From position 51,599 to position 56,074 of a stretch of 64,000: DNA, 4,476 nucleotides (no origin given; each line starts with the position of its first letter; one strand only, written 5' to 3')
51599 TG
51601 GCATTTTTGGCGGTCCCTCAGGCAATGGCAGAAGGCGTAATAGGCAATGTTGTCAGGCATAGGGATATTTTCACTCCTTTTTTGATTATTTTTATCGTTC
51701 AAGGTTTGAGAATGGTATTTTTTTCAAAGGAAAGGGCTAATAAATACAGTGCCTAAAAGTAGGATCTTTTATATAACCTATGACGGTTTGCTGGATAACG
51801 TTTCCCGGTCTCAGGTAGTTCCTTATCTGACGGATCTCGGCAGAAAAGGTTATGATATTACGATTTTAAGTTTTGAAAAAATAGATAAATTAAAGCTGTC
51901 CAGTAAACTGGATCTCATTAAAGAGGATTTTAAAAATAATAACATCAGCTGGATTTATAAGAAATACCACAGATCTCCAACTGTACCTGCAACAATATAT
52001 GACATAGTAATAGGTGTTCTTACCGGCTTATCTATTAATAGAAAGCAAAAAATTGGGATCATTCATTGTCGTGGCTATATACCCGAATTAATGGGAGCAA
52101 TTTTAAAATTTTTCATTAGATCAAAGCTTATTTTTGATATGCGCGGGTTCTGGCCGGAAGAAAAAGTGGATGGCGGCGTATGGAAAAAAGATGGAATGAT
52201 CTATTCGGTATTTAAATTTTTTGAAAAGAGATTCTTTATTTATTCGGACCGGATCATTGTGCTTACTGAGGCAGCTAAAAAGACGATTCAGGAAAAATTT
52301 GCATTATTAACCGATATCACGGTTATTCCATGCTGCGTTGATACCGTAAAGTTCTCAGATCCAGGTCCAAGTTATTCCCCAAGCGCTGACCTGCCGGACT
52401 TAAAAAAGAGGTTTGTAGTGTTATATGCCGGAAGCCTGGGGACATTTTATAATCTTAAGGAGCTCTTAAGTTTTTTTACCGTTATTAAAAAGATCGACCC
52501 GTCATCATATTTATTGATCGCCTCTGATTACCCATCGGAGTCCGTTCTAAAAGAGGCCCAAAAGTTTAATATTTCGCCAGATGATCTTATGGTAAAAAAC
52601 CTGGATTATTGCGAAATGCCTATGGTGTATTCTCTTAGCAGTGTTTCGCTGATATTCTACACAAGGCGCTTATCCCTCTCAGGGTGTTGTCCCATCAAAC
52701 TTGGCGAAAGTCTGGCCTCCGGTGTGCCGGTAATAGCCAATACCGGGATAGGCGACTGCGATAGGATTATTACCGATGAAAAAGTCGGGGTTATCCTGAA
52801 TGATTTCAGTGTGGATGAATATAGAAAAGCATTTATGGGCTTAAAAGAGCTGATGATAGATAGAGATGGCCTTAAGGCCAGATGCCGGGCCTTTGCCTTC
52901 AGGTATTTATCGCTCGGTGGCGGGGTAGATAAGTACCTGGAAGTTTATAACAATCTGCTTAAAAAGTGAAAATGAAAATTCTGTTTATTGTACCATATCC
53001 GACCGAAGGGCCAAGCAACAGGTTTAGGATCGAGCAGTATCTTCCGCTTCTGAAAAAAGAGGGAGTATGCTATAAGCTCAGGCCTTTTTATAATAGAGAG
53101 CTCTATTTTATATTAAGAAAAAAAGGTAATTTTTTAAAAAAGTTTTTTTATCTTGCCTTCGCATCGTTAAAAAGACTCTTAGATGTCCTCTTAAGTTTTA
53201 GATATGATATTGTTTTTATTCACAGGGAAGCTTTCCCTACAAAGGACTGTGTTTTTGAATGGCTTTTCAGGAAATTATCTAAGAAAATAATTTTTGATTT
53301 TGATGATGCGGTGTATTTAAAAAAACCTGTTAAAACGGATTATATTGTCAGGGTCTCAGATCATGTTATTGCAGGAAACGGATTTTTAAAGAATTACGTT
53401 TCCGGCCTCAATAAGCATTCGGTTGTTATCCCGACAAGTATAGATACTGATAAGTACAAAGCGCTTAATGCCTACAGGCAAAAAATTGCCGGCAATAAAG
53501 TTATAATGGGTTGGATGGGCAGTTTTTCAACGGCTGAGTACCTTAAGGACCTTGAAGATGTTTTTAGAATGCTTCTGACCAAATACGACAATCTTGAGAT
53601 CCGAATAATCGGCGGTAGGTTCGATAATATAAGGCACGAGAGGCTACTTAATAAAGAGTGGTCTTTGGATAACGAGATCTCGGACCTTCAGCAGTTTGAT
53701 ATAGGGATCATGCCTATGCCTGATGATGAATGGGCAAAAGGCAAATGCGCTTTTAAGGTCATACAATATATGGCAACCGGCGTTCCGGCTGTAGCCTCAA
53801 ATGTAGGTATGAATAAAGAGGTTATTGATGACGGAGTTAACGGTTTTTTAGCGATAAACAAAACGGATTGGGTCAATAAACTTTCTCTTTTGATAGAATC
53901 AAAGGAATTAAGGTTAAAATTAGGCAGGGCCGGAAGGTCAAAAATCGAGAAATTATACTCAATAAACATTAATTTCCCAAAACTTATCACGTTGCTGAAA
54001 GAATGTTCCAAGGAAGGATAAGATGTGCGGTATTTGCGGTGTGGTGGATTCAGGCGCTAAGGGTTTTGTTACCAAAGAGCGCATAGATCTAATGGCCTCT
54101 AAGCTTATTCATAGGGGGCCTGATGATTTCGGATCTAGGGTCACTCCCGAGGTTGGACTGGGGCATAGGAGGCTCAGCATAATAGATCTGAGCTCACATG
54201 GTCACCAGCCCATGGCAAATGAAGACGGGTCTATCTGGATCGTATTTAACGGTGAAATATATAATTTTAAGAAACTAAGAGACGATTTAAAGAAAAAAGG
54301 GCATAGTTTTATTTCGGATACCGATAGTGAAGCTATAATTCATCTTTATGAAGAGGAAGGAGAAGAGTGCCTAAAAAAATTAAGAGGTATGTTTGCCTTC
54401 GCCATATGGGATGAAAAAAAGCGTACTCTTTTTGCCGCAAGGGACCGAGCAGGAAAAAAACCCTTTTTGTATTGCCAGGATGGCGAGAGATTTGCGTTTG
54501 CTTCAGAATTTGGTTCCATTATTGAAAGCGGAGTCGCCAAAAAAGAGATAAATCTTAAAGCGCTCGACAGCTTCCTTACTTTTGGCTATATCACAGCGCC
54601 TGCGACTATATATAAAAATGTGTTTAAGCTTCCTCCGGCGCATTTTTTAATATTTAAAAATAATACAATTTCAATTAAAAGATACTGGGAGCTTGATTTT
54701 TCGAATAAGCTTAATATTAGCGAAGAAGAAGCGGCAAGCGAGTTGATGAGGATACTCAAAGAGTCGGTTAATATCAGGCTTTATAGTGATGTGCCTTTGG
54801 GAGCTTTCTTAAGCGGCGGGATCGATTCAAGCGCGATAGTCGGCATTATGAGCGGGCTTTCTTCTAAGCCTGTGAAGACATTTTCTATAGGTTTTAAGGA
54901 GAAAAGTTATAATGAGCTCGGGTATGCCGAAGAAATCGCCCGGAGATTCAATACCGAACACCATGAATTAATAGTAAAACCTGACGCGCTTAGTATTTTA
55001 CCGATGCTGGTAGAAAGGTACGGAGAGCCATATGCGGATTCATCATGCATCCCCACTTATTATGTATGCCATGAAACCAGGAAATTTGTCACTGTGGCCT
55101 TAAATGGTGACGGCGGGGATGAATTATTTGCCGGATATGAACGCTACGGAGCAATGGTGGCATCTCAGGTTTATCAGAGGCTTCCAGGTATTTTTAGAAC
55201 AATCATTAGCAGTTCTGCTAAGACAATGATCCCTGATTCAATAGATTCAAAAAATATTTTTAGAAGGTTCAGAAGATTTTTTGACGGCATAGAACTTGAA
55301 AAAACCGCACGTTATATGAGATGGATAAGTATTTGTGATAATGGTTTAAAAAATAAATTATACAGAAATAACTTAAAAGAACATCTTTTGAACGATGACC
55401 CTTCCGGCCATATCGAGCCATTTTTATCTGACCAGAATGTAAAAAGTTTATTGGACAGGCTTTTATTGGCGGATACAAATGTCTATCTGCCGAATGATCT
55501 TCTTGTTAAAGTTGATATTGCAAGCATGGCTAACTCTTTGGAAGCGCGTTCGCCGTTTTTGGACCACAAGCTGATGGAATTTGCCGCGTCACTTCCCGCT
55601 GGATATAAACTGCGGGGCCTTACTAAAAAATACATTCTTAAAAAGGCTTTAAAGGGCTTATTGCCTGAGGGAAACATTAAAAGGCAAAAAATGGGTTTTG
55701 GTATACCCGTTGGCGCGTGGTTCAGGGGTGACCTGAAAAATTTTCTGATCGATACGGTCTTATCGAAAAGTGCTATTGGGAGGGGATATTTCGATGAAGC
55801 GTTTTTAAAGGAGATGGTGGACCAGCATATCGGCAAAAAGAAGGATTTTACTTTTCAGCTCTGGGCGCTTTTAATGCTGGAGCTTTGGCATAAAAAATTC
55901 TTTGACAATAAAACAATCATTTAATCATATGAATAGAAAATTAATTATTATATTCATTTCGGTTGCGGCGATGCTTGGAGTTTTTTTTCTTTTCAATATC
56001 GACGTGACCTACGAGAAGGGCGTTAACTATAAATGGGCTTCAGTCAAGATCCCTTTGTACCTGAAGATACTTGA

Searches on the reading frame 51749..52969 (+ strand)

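Call 40: search_protein_families(library=pfam, proteins=[window:51749-52969:+])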
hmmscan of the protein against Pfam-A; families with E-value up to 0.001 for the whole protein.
window:51749-52969:+ (406 aa): 3 families
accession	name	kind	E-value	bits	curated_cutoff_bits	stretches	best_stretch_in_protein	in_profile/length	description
PF00534.26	Glycos_transf_1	-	4.9e-09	36.4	26.4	1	219-365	13-155/172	Glycosyl transferases group 1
PF13439.12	Glyco_transf_4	-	2.7e-08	34.4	28.5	1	30-199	15-168/170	Glycosyltransferase Family 4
PF13692.12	Glyco_trans_1_4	-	2.2e-07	31.6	27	1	222-362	2-136/142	Glycosyl transferases group 1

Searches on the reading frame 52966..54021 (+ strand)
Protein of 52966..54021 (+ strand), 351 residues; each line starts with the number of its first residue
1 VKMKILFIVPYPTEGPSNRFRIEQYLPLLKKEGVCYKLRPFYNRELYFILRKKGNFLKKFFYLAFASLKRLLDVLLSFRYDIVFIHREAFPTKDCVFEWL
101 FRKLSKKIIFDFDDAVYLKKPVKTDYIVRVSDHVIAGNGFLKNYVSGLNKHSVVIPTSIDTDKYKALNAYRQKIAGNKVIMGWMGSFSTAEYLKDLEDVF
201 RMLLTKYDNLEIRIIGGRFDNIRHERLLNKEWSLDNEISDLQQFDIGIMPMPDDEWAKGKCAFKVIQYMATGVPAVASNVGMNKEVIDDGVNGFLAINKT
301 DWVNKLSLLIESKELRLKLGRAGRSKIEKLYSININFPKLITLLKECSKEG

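Call 40: search_protein_families(library=pfam, proteins=[window:52966-54021:+])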
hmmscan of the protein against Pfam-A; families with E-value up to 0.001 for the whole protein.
window:52966-54021:+ (351 aa): 3 families
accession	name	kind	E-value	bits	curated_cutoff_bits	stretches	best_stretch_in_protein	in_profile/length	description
PF00534.26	Glycos_transf_1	-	5.4e-13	49.3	26.4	1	173-325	10-171/172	Glycosyl transferases group 1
PF13692.12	Glyco_trans_1_4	-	5.8e-11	43.3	27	1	181-311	4-141/142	Glycosyl transferases group 1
PF13439.12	Glyco_transf_4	-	0.00044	20.8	28.5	1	45-163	38-170/170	Glycosyltransferase Family 4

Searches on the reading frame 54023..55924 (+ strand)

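Call 40: search_protein_families(library=pfam, proteins=[window:54023-55924:+])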
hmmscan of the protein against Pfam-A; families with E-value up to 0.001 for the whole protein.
window:54023-55924:+ (633 aa): 4 families
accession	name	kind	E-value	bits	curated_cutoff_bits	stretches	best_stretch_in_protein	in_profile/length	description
PF00733.27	Asn_synthase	-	1.6e-101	340.9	21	1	242-624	3-354/354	Asparagine synthase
PF13537.11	GATase_7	-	7.5e-47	158.8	25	1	48-166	1-121/123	Glutamine amidotransferase domain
PF13522.11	GATase_6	-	2.2e-46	157.6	27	1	33-162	1-130/130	Glutamine amidotransferase domain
PF12481.13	DUF3700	-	3.2e-07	30.5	27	1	112-173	121-182/228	Aluminium induced protein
